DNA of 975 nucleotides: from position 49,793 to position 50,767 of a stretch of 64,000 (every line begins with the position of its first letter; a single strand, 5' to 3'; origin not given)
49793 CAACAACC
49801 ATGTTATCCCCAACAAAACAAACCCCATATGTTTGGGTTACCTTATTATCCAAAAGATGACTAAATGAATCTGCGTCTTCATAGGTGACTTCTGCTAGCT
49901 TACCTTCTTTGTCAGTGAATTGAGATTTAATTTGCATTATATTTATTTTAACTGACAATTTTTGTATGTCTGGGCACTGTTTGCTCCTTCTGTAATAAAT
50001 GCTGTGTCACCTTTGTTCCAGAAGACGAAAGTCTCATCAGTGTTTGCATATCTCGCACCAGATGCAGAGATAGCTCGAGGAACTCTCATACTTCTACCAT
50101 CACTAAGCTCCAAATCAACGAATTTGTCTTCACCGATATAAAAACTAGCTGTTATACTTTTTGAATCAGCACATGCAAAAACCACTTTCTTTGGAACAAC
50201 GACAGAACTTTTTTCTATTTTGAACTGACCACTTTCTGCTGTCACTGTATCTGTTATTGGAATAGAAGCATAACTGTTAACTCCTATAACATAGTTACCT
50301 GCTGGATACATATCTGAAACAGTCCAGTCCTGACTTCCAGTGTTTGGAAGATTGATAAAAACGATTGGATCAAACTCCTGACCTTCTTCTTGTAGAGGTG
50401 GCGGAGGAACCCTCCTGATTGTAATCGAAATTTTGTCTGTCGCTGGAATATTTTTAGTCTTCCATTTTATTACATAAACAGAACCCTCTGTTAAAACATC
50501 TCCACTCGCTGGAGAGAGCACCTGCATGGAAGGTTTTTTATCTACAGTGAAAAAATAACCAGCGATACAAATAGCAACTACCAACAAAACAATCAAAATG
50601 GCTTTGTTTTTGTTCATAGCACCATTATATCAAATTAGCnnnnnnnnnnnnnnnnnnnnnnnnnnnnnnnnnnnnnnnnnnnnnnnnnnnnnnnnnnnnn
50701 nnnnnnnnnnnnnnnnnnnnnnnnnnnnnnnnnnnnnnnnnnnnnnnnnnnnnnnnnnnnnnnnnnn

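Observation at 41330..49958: Glycosylation cluster with GT2-GT9 fusion enzyme and a tandemly duplicated Nudix-hydrolase plus APH-like kinase pair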

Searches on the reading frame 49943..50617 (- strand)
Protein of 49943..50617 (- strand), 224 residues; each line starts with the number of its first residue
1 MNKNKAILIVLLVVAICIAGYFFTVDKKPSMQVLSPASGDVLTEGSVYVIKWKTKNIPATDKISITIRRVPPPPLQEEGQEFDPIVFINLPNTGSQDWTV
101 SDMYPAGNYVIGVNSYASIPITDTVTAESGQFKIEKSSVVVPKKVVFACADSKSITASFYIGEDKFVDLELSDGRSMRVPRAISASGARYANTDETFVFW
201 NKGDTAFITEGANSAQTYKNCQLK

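Call 72: search_protein_families(library=pfam, proteins=[window:49943-50617:-], max_evalue=0.001)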
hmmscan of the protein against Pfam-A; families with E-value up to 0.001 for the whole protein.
window:49943-50617:- (224 aa): 2 families
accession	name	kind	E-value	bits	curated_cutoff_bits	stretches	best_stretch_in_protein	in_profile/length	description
PF09864.15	MliC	-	6e-15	55.4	22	1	147-213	1-63/67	Membrane-bound lysozyme-inhibitor of c-type lysozyme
PF10342.15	Kre9_KNH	-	3.4e-05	24.9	24.6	1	35-117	1-79/94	Kre9/KNH-like N-terminal Ig-like domain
